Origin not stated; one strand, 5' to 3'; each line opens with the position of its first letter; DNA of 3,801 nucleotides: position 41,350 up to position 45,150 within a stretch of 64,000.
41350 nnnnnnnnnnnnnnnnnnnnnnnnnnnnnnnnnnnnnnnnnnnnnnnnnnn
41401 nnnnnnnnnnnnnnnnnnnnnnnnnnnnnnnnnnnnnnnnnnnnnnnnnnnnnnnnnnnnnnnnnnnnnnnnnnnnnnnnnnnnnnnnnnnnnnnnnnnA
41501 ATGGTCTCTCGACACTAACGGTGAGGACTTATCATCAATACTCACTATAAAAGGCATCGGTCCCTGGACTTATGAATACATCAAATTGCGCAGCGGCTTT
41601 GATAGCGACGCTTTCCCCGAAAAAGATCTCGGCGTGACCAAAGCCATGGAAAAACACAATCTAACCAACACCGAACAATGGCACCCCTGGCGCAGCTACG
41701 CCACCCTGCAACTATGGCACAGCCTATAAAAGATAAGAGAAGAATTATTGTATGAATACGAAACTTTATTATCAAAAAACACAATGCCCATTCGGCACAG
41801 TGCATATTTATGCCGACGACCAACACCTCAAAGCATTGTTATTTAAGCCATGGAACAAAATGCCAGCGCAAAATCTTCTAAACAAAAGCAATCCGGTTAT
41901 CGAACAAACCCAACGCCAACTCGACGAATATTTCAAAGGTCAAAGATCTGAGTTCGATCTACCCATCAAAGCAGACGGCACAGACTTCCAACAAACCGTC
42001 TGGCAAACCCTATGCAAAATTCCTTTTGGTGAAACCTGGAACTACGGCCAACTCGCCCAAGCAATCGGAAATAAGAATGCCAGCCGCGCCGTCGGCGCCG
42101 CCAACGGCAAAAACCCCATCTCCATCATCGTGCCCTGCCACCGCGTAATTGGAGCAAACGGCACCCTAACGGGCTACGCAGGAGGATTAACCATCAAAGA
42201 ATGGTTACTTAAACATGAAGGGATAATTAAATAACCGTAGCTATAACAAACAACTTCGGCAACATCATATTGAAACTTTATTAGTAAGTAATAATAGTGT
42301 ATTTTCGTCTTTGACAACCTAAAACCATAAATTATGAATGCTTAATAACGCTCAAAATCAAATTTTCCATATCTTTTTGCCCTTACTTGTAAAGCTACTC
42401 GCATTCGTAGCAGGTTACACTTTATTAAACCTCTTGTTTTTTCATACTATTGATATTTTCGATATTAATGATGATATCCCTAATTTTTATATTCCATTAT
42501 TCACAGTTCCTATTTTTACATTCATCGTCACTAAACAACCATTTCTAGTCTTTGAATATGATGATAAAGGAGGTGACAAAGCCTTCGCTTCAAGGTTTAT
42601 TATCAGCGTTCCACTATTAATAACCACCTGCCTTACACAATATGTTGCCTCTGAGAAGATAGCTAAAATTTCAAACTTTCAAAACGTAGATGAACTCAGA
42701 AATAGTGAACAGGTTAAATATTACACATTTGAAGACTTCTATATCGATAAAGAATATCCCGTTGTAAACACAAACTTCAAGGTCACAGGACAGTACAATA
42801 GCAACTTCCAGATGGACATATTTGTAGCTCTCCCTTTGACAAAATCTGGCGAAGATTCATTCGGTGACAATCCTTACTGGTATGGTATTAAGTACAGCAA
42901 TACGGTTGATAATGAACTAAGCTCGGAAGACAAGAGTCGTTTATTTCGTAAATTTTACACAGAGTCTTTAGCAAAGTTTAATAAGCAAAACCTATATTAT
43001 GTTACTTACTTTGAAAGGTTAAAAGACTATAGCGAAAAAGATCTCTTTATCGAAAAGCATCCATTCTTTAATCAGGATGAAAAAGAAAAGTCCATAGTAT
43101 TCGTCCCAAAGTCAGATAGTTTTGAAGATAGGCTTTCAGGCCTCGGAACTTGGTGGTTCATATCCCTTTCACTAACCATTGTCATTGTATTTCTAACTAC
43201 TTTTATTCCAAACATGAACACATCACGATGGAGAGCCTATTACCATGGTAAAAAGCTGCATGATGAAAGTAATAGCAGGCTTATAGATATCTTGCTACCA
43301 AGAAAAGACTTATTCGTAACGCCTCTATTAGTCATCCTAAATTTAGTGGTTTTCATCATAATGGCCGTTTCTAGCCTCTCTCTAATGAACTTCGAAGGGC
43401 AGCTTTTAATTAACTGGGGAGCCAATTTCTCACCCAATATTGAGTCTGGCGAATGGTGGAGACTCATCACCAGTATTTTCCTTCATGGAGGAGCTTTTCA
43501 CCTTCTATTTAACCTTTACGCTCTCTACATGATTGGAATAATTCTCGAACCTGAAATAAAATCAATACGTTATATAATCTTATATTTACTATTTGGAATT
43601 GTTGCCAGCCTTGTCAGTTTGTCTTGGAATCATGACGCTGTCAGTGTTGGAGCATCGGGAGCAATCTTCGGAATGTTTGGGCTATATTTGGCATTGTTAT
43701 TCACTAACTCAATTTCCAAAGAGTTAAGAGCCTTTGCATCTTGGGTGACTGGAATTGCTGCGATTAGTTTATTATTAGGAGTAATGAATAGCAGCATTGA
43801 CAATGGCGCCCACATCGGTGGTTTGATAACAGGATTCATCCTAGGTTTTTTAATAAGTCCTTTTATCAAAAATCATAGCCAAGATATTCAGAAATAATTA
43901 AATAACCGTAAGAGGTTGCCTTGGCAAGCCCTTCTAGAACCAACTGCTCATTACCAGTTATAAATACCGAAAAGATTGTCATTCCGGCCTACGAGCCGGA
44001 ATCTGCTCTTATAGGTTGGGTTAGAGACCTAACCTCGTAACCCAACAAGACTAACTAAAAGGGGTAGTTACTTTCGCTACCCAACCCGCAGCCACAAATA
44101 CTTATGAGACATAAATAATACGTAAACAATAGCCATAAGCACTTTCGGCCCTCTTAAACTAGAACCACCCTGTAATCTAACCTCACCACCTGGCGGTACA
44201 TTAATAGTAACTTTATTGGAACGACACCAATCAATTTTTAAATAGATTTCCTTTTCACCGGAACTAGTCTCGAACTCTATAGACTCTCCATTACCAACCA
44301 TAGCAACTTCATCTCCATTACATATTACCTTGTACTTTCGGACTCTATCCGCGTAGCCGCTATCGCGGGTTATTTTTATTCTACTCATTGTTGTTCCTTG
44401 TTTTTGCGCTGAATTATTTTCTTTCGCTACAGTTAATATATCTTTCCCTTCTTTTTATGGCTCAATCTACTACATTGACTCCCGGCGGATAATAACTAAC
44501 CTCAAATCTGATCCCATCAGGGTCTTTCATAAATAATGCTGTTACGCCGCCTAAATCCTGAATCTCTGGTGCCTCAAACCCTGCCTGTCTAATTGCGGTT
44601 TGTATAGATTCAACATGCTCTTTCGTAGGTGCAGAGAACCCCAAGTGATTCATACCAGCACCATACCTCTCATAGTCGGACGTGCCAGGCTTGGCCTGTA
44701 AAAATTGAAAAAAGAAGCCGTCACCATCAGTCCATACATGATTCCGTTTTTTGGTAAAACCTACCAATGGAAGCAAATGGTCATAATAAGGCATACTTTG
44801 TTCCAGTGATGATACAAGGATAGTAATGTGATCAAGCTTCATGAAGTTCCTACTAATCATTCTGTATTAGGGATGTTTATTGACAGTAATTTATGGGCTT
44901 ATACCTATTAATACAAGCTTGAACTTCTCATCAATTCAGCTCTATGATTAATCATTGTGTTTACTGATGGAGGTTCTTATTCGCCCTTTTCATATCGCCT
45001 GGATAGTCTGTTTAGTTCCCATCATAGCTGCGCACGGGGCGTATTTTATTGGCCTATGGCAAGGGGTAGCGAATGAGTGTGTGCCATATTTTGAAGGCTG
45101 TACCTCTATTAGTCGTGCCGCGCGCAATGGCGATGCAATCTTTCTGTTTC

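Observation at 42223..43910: Rhomboid gene bracketed by a perfect 17-bp direct repeat that duplicates the ogt 3' end and holds the rhomboid stop codon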

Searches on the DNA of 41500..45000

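Call 34: search_rna_families(source=window, start=41500, end=45000, threshold=evalue, max_evalue=1)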
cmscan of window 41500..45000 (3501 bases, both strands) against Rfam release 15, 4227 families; matches with E-value up to 1: 0.
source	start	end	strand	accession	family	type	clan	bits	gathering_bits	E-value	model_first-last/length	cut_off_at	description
